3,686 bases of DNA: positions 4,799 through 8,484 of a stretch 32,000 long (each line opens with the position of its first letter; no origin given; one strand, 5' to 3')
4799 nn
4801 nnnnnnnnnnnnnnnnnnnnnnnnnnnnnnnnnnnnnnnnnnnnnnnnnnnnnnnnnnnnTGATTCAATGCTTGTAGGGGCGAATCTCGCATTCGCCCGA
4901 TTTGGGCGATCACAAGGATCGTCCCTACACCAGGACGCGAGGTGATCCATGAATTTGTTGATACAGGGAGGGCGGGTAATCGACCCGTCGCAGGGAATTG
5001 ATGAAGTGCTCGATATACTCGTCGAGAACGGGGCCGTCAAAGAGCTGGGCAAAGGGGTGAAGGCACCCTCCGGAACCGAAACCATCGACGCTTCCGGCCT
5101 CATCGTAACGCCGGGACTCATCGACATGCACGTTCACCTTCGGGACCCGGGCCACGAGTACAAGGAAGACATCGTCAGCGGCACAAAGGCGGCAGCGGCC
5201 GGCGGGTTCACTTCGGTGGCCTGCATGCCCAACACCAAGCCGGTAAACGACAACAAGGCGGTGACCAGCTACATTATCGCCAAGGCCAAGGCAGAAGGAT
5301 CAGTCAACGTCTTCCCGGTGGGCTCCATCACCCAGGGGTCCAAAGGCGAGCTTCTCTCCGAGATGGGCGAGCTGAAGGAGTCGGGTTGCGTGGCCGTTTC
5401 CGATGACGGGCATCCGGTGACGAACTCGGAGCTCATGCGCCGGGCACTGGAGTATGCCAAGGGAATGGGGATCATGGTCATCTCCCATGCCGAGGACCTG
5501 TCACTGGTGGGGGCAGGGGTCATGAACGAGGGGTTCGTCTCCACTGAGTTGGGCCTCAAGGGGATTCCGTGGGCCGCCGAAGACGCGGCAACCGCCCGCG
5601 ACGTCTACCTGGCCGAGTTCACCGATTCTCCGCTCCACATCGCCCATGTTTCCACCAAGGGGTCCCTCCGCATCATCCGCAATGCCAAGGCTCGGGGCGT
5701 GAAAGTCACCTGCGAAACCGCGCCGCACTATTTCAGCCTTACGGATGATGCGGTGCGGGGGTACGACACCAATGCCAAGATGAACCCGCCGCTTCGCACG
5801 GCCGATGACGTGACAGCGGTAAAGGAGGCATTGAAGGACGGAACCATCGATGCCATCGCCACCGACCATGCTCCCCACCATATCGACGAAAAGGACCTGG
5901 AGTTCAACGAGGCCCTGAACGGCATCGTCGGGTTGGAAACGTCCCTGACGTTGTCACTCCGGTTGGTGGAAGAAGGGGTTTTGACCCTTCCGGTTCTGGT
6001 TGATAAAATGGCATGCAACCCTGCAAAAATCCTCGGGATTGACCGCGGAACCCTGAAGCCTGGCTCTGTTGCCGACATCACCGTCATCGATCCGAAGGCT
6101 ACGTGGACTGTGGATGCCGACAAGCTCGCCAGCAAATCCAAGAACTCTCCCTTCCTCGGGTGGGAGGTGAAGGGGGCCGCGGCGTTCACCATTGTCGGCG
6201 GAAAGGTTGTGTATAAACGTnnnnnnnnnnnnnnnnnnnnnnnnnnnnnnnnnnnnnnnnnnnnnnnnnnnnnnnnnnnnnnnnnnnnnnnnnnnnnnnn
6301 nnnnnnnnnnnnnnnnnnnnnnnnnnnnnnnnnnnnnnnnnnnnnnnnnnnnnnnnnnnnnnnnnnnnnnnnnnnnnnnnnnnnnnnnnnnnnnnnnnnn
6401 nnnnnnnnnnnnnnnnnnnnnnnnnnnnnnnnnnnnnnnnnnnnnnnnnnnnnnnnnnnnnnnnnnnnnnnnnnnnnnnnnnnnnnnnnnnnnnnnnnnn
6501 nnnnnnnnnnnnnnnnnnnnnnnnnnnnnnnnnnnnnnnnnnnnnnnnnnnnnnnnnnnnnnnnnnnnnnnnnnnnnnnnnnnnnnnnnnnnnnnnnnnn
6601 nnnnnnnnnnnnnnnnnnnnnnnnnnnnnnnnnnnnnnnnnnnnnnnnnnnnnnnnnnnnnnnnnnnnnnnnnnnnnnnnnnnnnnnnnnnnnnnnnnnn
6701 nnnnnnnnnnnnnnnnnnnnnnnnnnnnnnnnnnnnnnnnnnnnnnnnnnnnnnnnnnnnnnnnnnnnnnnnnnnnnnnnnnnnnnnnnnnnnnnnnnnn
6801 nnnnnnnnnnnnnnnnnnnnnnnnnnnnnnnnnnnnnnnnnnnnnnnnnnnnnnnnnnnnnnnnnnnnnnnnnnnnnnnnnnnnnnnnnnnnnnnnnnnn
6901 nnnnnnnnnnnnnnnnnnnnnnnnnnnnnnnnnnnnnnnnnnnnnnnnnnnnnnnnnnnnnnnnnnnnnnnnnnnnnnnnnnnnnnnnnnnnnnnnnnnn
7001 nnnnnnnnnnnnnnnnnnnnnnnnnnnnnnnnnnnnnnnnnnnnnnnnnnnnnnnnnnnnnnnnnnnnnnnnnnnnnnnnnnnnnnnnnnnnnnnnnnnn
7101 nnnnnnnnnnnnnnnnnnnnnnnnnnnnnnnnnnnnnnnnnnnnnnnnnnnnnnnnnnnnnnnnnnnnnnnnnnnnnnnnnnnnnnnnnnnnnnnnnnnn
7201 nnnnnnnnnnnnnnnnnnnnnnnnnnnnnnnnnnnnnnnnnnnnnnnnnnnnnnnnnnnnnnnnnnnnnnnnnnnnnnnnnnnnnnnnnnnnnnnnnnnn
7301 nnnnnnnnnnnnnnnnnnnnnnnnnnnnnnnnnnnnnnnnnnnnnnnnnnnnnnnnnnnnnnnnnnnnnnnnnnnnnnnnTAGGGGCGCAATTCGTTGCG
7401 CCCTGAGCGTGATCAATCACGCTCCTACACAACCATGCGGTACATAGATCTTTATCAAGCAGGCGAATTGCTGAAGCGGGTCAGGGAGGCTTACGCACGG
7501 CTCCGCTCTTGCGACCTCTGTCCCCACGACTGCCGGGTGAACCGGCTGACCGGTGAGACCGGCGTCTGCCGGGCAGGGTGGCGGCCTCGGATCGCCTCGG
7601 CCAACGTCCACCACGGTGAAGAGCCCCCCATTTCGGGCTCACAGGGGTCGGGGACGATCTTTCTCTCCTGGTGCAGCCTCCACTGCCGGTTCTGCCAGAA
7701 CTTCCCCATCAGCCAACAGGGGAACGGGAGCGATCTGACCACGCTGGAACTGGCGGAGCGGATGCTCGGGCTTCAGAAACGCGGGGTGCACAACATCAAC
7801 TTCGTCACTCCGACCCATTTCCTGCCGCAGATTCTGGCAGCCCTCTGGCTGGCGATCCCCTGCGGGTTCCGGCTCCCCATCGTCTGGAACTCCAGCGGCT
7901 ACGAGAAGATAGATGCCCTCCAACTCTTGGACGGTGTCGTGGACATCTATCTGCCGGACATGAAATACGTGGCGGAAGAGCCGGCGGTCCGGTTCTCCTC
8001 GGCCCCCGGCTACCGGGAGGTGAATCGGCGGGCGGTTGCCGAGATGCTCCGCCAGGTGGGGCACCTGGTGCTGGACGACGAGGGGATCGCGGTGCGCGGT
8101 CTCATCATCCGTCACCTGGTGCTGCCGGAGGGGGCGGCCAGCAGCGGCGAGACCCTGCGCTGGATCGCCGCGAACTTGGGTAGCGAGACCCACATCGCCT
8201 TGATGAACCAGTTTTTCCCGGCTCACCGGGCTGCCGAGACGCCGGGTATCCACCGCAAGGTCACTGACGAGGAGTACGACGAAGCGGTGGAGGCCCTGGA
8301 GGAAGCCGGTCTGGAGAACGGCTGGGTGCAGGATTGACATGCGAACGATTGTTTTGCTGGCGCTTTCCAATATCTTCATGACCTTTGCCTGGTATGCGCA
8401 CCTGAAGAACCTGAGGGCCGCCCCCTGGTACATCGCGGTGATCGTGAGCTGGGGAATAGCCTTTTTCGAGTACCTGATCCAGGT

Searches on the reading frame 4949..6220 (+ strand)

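Call 84: search_protein_families(library=pfam, proteins=[window:4949-6220:+], max_evalue=0.00001)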
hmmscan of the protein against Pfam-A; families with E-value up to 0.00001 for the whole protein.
window:4949-6220:+ (424 aa): 3 families
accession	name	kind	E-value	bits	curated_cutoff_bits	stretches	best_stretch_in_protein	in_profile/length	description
PF01979.26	Amidohydro_1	-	1.4e-31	110.5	25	1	52-421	1-345/345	Amidohydrolase family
PF07969.17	Amidohydro_3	-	6.4e-18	65.9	29.7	1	285-422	353-472/472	Amidohydrolase family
PF12890.13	DHOase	-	9.5e-08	32.7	21.2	1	52-238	3-141/142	Dihydro-orotase-like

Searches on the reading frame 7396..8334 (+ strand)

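Call 84: search_protein_families(library=pfam, proteins=[window:7396-8334:+], max_evalue=0.00001)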
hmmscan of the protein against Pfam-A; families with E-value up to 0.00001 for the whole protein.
window:7396-8334:+ (313 aa): 1 family
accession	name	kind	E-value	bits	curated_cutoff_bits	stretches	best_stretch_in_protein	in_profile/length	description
PF04055.27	Radical_SAM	-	3.9e-09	37.3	29.5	1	88-222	2-140/166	Radical SAM superfamily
